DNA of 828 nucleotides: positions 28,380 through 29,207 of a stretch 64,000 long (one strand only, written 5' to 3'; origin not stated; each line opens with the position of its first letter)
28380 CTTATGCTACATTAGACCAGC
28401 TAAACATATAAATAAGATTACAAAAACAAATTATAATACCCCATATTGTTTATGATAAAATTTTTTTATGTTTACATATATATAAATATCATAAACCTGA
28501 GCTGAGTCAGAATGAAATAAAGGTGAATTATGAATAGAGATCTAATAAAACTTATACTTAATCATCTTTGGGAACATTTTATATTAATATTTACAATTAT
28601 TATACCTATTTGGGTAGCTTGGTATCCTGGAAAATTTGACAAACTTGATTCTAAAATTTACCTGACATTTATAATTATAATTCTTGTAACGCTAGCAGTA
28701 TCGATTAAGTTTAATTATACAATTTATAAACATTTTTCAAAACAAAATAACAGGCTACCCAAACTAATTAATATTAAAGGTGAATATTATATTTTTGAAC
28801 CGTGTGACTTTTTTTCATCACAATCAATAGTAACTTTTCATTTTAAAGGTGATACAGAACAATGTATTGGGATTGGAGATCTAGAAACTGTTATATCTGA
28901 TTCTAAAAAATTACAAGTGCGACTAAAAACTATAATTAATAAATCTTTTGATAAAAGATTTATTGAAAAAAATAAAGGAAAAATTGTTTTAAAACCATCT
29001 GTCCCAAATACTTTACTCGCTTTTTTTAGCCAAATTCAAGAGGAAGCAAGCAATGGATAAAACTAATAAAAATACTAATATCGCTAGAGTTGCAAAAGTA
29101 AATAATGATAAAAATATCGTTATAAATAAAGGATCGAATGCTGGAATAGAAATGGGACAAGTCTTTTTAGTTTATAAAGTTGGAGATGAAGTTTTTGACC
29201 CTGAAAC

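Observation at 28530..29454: Overlapping two-gene cassette of unknown function between a Fic gene and an MNT/HEPN pair (candidate novel defence or toxin-type module)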

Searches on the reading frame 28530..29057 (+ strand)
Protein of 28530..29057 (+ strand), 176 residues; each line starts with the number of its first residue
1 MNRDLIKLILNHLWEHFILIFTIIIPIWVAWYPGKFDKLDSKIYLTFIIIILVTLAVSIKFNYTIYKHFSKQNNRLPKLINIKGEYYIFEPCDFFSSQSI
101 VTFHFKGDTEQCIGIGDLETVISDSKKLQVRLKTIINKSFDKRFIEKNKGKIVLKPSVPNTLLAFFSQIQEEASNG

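Call 3: search_protein_families(library=pfam, proteins=[window:28530-29057:+], max_evalue=1)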
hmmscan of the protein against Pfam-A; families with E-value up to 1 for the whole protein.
window:28530-29057:+ (176 aa): 0 families

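Call 4: search_protein_families(library=padloc, proteins=[window:28530-29057:+], max_evalue=1)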
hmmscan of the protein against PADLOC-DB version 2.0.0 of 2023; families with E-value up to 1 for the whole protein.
window:28530-29057:+ (176 aa): 0 families

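Call 5: search_protein_families(library=ncbifam, proteins=[window:28530-29057:+], max_evalue=1)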
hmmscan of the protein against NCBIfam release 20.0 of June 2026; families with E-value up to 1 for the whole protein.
window:28530-29057:+ (176 aa): 1 family
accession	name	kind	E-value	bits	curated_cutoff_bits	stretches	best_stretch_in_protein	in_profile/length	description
NF005619.0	PRK07375.1-4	equivalog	0.014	15.8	145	1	39-71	69-101/111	Na+/H+ antiporter subunit C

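Call 7: find_homologous_proteins(query=window:28530-29057:+, max_evalue=0.001)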
Query window:28530-29057:+ (176 aa): 1 proteins with E <= 0.001 among 24 candidates.
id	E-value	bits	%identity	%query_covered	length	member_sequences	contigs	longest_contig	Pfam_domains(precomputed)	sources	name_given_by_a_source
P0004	3.8e-111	387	100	100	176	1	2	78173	-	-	-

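Call 26: search_protein_representatives(protein=window:28530-29057:+)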
Query: 176 residues. Proteins with E-value up to 0.001 (for the whole library): 40; up to 1e-10: 20; up to 1e-30: 1. The best 40 are listed.
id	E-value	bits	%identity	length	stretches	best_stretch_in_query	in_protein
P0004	1.2e-111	386.8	100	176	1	1-176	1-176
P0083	5.0e-24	101.5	39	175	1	3-158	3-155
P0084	9.9e-24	100.5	35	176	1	3-175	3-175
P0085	6.1e-17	78.4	30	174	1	2-161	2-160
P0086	2.4e-16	76.5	33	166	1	7-161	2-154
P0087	4.5e-15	72.4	30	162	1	13-163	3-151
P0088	4.8e-15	72.3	33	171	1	9-160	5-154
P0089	1.4e-14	70.7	33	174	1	5-172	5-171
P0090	2.0e-14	70.2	36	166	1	18-159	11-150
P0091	2.6e-14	69.9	31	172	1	12-162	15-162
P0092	3.5e-14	69.5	34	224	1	8-163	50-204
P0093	5.2e-14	68.9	36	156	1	11-159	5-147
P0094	2.7e-13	66.6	37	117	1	58-172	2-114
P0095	2.9e-13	66.4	36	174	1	6-161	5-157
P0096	6.0e-13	65.4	29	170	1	14-173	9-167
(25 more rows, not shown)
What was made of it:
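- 28530..29060 (+): ORF A, 176 aa: a membrane protein of an unnamed family (2 TM helices + cytoplasmic beta-barrel + C-terminal helix). 40 relatives by phmmer (call 26).
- Checked: A has 40 relatives at E <= 1e-3 among 1.84 billion representative proteins (call 26).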

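Call 37: predict_structure(alignment_id=A3)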
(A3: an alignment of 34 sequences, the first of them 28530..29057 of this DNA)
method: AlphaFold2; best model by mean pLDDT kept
length: 176 residues; sequences in the alignment: 34
mean_pLDDT: 85.8   pTM: 0.65
mean pLDDT of the five models: 85.8, 85.2, 84.9, 81.4, 79.4
residues with pLDDT >= 90: 72; 70-90: 86; 50-70: 18; < 50: 0
segments of 3 or more residues with pLDDT < 50: none
pLDDT, mean of each block of 10 residues (from residue 1): 79 83 79 68 84 86 85 84 97 91 96 95 93 94 97 85 71 69
secondary structure, 60 per line:
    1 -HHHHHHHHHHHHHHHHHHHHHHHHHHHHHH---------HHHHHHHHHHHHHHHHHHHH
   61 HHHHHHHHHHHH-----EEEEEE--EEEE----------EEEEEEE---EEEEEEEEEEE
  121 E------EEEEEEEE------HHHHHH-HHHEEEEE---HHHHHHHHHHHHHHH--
elements in order: H2-31 H41-72 E78-83 E86-89 E100-106 E110-121 E128-135 H142-147 E152-156 H160-174
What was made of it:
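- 28530..29060 (+): AlphaFold pLDDT 85.8 (call 37).
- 28566..28712 (+): Transmembrane hairpin of A: TM1 at residues ~13-32, a short outside loop at 33-42, TM2 at ~43-61. Six K/R follow TM2 in residues 60-83, so the C-terminal domain is predicted to be cytoplasmic. Model helices H2-31 and H41-72 (call 37).
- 28755..29000 (+): Beta-barrel domain of A (residues ~76-157), the best-conserved part: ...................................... pLDDT 91-97 over residues 81-150 (call 37).
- On S-2TMbeta effectors (Cap15 / OptE; Pfam S_2TMBeta): AlphaFold helices H2-31 and H41-72 (call 37). Strands at residues 78-156, with pLDDT above 90 over residues 81-150 (call 37).
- Checked: AlphaFold models a helical hairpin (H2-31, H41-72) followed by a beta domain at residues 78-156 (call 37).
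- A has 2 TM helices and a barrel that starts near residue 76 (call 37). A is membrane-anchored (call 37).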

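Call 42: fold_search(model_id=the predicted structure, library=pdb)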
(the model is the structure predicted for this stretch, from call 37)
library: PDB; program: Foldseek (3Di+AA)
matches with E <= 10: 1389; with E <= 0.001: 0
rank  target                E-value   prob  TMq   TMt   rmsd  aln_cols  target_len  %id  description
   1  1fx0_B                7.1e-03  1.00  0.32  0.13   3.8        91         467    4  Crystal structure of the chloroplast F1-ATPase from spinach (released 2001-09-25)
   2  5bw9_F                7.5e-03  1.00  0.31  0.13   3.5        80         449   14  Crystal Structure of Yeast V1-ATPase in the Autoinhibited Form (released 2016-06-08)
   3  7fda_B                8.9e-03  1.00  0.30  0.12   8.4       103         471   14  CryoEM Structure of Reconstituted V-ATPase, state1 (released 2021-12-22)
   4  7uw9_B                9.5e-03  1.00  0.27  0.11   5.3        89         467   16  Citrus V-ATPase State 1, H in contact with subunit a (released 2022-07-06)
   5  8apk_B1               1.4e-02  1.00  0.33  0.12   3.9        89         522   10  rotational state 3 of the Trypanosoma brucei mitochondrial ATP synthase dimer (released 2022-10-26)
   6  9cop_F                1.4e-02  1.00  0.24  0.10   7.1        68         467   16  Yeast RAVE bound to V-ATPase V1 complex (released 2024-11-20)
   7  5bw9_f                1.7e-02  1.00  0.30  0.13   3.6        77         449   14  Crystal Structure of Yeast V1-ATPase in the Autoinhibited Form (released 2016-06-08)
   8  3j9t_B                1.9e-02  1.00  0.30  0.12   3.8        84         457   13  Yeast V-ATPase state 1 (released 2015-05-13)
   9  6f5d_B                1.9e-02  1.00  0.32  0.12   4.0        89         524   10  Trypanosoma brucei F1-ATPase (released 2018-02-21)
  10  5y5x_D                2.0e-02  1.00  0.33  0.14   3.1        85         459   10  V/A-type ATPase/synthase from Thermus thermophilus, rotational state 1 (released 2018-01-17)
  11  6f5d_C                2.0e-02  1.00  0.31  0.12   3.9        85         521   12  Trypanosoma brucei F1-ATPase (released 2018-02-21)
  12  8apa_C1               2.1e-02  1.00  0.32  0.12   3.5        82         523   12  rotational state 1a of the Trypanosoma brucei mitochondrial ATP synthase dimer (released 2022-10-26)
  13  8apa_A1               2.1e-02  1.00  0.31  0.11   3.5        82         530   12  rotational state 1a of the Trypanosoma brucei mitochondrial ATP synthase dimer (released 2022-10-26)
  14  8apf_B1               2.2e-02  1.00  0.33  0.12   4.5        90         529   11  rotational state 2a of the Trypanosoma brucei mitochondrial ATP synthase dimer (released 2022-10-26)
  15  6f5d_A                2.2e-02  1.00  0.31  0.12   3.9        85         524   12  Trypanosoma brucei F1-ATPase (released 2018-02-21)
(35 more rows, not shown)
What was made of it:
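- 28755..29000 (+): Foldseek neighbours are the N-terminal barrels of F1/V1-ATPase subunits, FliI and FlgT, at E 7e-3 to 4e-2 (call 42).
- The structural matches are weak: E 7e-3 to 4e-2, with TM about 0.3 over the whole protein (call 42).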

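Call 47: fold_search(model_id=the predicted structure, library=viral)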
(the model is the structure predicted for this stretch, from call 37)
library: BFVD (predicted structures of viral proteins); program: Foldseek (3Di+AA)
matches with E <= 10: 1002; with E <= 0.001: 0
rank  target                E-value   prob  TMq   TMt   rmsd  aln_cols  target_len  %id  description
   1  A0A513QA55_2          6.6e-03  1.00  0.33  0.07   3.9        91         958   16  Replicase polyprotein 1ab (Fragment) [Porcine torovirus]
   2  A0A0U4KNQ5            9.9e-03  1.00  0.34  0.16   3.9        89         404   11  Major capsid protein [Arthrobacter phage Jasmine]
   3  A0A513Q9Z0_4          1.0e-02  1.00  0.31  0.05   4.4        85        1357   14  Replicase polyprotein 1ab (Fragment) [Porcine torovirus]
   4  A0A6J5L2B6            1.7e-02  1.00  0.31  0.08   4.6        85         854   15  Uncharacterized protein [uncultured Caudovirales phage]
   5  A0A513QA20            2.3e-02  0.99  0.25  0.06   4.4        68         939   13  Polyprotein 1ab (Fragment) [Porcine torovirus]
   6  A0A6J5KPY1            2.6e-02  0.99  0.31  0.28   5.2        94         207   12  PASTA_pknB domain containing protein [uncultured Caudovirales phage]
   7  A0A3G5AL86            2.9e-02  0.98  0.33  0.11  10.2       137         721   14  Putative RNA helicase SDE3 [Sylvanvirus sp.]
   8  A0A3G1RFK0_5          3.1e-02  0.99  0.31  0.05   4.0        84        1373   14  (no name in the UniProt tables at hand)
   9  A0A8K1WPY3            3.1e-02  0.20  0.16  0.07  16.1       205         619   11  C2H2-type domain-containing protein (Fragment) [Riboviria sp.]
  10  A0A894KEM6            3.3e-02  0.20  0.14  0.08  17.1       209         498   13  (no name in the UniProt tables at hand)
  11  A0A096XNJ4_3          3.5e-02  0.97  0.32  0.06   6.0       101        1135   15  ORF1ab polyprotein (Fragment) [Anlong Ms bat coronavirus]
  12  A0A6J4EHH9            3.7e-02  0.69  0.22  0.27  13.7       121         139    8  (no name in the UniProt tables at hand)
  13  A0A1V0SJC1            4.1e-02  1.00  0.34  0.09   3.2        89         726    9  DNA-directed DNA polymerase [Klosneuvirus KNV1]
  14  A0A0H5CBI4            4.6e-02  0.89  0.29  0.10   8.0       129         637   10  DNA-directed DNA polymerase (Fragment) [Megavirus sp. 'potager']
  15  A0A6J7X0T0            4.9e-02  0.91  0.30  0.13  12.0       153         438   12  Uncharacterized protein [uncultured Caudovirales phage]
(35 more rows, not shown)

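Call 64: search_protein_families(library=phrogs, proteins=[window:28530-29057:+], max_evalue=0.001)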
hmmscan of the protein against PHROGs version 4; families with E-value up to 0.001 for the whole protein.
window:28530-29057:+ (176 aa): 0 families
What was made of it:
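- PHROGs returned nothing for A and only an unknown-function family for B, so no annotated exclusion family was hit (call 64).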

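Call 68: search_solved_structures(query=A3, max_evalue=10, show_alignments=2)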
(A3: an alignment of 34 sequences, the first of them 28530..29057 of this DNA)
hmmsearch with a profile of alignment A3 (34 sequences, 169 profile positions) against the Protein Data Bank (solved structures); distinct sequences matched with E-value up to 10: 10.
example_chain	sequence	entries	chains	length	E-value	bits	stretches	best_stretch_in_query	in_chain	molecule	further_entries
5vox_c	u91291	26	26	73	0.26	14.1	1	8-61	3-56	V-type proton ATPase subunit e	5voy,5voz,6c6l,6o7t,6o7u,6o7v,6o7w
6m0r_M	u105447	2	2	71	0.52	13.2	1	8-61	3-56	V-type proton ATPase subunit e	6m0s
8z5s_4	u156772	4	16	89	2.2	11.1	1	5-62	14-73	Flagellar biosynthetic protein FliQ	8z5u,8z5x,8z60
3um7_A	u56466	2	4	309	5.6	9.8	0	8-46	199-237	Potassium channel subfamily K member 4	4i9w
6s3l_G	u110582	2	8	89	6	9.7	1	4-62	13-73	Flagellar biosynthetic protein FliQ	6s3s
4ruf_A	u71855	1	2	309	6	9.7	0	8-46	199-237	Potassium channel subfamily K member 4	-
5tj5_L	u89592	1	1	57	7.1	9.5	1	13-60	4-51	V-type proton ATPase subunit e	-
6bbg_A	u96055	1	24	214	8.7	9.2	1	9-60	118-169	Calcium release-activated calcium channel protein 1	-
6bbh_A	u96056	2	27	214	9.1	9.1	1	9-60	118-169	Calcium release-activated calcium channel protein 1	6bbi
6bbf_A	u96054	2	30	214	9.7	9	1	9-60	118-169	Calcium release-activated calcium channel protein 1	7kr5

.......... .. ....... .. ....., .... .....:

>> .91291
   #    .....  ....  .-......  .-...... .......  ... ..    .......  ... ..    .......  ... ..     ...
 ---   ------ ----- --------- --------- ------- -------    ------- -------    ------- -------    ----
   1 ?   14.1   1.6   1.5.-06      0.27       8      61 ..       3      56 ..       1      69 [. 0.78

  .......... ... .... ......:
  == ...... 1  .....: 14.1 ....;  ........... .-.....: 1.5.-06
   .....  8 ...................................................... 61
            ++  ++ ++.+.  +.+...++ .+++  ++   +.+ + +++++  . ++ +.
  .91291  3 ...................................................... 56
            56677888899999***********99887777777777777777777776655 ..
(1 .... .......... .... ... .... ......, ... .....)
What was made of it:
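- Tried and rejected: Only noise from membrane helices (call 68).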

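Call 70: search_protein_families(library=pfam, alignment_id=A3, max_evalue=1)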
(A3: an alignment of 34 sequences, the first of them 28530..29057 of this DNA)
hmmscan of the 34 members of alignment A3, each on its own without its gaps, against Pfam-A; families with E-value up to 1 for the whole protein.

A. member 1, window:28530-29057:+ (176 aa): 0 families

B. families by the number of members that match (of 34 scanned): 48 families (the first 25 are shown)
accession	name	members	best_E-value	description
PF04932.20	Wzy_C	2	0.035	O-Antigen ligase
PF02656.20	DUF202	2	0.32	Domain of unknown function (DUF202)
PF05437.17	AzlD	1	0.002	Branched-chain amino acid transport protein (AzlD)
PF24486.1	DUF7583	1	0.003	Domain of unknown function (DUF7583)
PF11712.13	Vma12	1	0.0031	Endoplasmic reticulum-based factor for assembly of V-ATPase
PF13314.11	DUF4083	1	0.0056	Domain of unknown function (DUF4083)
PF11485.14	STK_08120-like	1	0.0056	STK_08120-like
PF06432.16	GPI2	1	0.0086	Phosphatidylinositol N-acetylglucosaminyltransferase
PF07947.19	YhhN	1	0.022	YhhN family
PF10372.14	CdaS_N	1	0.022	Diadenylate cyclase CdaS, N-terminal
PF01465.25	GRIP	1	0.026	GRIP domain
PF09973.14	DUF2208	1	0.028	Predicted membrane protein (DUF2208)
PF10963.14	Phage_TAC_10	1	0.028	Phage tail assembly chaperone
PF21548.3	CATSPERB_2nd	1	0.029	CATSPER subunit beta protein 2nd domain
PF03196.18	DUF261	1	0.04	Protein of unknown function, DUF261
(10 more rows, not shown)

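Call 71: search_protein_families(library=padloc, alignment_id=A3, max_evalue=1)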
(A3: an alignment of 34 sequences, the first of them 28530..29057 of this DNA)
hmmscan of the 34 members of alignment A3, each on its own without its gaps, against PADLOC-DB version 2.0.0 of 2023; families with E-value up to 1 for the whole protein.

A. member 1, window:28530-29057:+ (176 aa): 0 families

B. families by the number of members that match (of 34 scanned): 8 families
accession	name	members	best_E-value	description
PDLC00723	Effector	1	0.0027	4TM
PDLC03819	RTasSLATT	1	0.0087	DRT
PDLC01168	CARF_2M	1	0.013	"CARF, 2 TMs"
PDLC01152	HTH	1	0.029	HTH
PDLC02365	PycTM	1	0.057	-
PDLC01462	Csm6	1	0.064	CAS-III; associated_signaling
PDLC00690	Effector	1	0.13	2TM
PDLC01970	CARF_TM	1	0.24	-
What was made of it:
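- On Anti-phage systems catalogued in PADLOC-DB 2.0.0: Only spurious single hits among 34 A members (call 71).
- Neither protein matches any of the 5027 PADLOC models (calls 4, 71).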

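Call 84: find_related_loci(query=A6, collection=metagenome_contigs, flank=5000)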
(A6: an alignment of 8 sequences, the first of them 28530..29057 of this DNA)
Query A6 (176 aa) in metagenome_contigs; peptide patterns used: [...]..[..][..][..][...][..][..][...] (x = any residue, [..] = any of these).
151 stretches matched a pattern; 4 encode a relative of the query (tblastn E <= 1e-3); 4 distinct loci.
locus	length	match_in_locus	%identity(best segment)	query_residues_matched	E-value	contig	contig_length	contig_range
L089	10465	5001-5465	35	3-159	1e-21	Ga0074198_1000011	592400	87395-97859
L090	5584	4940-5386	34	9-159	4e-21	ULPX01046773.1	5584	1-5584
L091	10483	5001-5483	37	1-160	7e-28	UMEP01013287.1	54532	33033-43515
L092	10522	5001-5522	31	1-175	6e-15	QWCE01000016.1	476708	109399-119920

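Call 85: find_related_loci(query=A6, collection=viral_contigs, flank=5000)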
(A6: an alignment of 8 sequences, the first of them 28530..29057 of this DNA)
Query A6 (176 aa) in viral_contigs; peptide patterns used: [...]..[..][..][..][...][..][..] (x = any residue, [..] = any of these).
28 stretches matched a pattern; 1 encode a relative of the query (tblastn E <= 1e-3); 1 distinct loci.
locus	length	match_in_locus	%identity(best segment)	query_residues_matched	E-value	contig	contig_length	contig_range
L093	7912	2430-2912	36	1-160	2e-29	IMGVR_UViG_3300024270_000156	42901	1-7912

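Call 87: search_protein_families(library=pfam, proteins=[L089:1107-2282:+, L089:2357-3949:+, L089:3954-4901:+, L089:5954-8533:+, L091:5956-8994:+, L091:4217-4837:-, L092:8093-9340:+, L092:9359-9973:+, L090:3390-4922:+, L092:6151-7731:-], max_evalue=0.0001)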
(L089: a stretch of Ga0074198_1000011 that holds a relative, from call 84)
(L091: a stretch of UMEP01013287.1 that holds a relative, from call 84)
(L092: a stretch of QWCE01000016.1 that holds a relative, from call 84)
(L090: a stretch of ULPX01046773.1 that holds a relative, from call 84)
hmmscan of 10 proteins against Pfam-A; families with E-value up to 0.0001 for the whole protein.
L089:1107-2282:+ (392 aa): 2 families
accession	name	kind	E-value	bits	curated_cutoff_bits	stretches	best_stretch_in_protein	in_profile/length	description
PF13784.11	Fic_N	-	1.1e-26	93.1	26.7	1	44-124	2-81/82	Fic/DOC family N-terminal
PF02661.23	Fic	-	1.9e-21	77.1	24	1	132-237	1-93/93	Fic/DOC family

L089:2357-3949:+ (531 aa): 1 family
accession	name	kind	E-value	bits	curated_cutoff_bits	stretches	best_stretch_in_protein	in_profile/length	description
PF01555.25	N6_N4_Mtase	-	1.7e-36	126.7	26.7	1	61-382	1-214/221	DNA methylase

L089:3954-4901:+ (316 aa): 0 families

L089:5954-8533:+ (860 aa): 2 families
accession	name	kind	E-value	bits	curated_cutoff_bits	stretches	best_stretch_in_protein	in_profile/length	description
PF04851.21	ResIII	-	1.5e-14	54.7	22.5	1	3-245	3-163/164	Type III restriction enzyme, res subunit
PF00270.35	DEAD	-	3.4e-05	24.1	26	0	59-117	17-73/167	DEAD/DEAH box helicase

L091:5956-8994:+ (1013 aa): 7 families
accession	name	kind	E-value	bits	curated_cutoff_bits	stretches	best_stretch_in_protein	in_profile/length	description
PF07669.17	Eco57I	-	6.6e-43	147.2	25.3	1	492-652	1-171/171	Eco57I restriction-modification methylase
PF02384.22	N6_Mtase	-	1.1e-22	81.2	20.4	1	389-701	20-268/311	N-6 DNA Methylase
PF12950.13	TaqI_C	-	1.6e-21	77.2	26.5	1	772-888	2-118/118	TaqI-like C-terminal specificity domain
PF20473.4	MmeI_Mtase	-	5.5e-13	49.1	27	1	416-576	11-151/259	MmeI, DNA-methyltransferase domain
PF20464.3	MmeI_N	-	1.1e-05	26.3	27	1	102-199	54-160/181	MmeI, N-terminal domain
PF01170.24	UPF0020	-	1.5e-05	25.2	22.3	0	424-509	28-94/197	RMKL-like, methyltransferase domain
PF20465.4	MmeI_hel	-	4.9e-05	24.5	27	0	250-325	2-75/75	MmeI, helicase spacer domain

L091:4217-4837:- (207 aa): 2 families
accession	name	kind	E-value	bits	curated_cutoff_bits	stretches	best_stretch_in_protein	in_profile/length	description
PF10544.15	T5orf172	-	2.3e-17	63.8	20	1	7-90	2-96/101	T5orf172 domain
PF13455.12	MUG113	-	1.5e-15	58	22.3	1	21-90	2-69/73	Meiotically up-regulated gene 113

L092:8093-9340:+ (416 aa): 2 families
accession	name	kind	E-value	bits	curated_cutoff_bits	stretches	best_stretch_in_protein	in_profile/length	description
PF13304.12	AAA_21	-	2e-36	127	27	1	46-354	3-304/304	AAA domain, putative AbiEii toxin, Type IV TA system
PF02463.25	SMC_N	-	8.5e-07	29.1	40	1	44-356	26-205/220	RecF/RecN/SMC N terminal domain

L092:9359-9973:+ (205 aa): 1 family
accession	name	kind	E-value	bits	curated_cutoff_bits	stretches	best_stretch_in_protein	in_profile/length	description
PF13707.11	RloB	-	2.9e-46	158.6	31.5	1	28-198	1-195/195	RloB-like protein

L090:3390-4922:+ (511 aa): 1 family
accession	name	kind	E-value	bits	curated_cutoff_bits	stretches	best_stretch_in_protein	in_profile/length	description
PF01555.25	N6_N4_Mtase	-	5.8e-49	167.4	26.7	1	61-355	1-216/221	DNA methylase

L092:6151-7731:- (527 aa): 1 family
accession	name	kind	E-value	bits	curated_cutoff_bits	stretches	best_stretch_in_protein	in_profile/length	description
PF19614.4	DUF6119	-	1.9e-127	426.6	27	1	9-521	1-523/524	Family of unknown function (DUF6119)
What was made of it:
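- AAA_21 + RloB and DUF6119 lie nearby in L092 (call 87).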
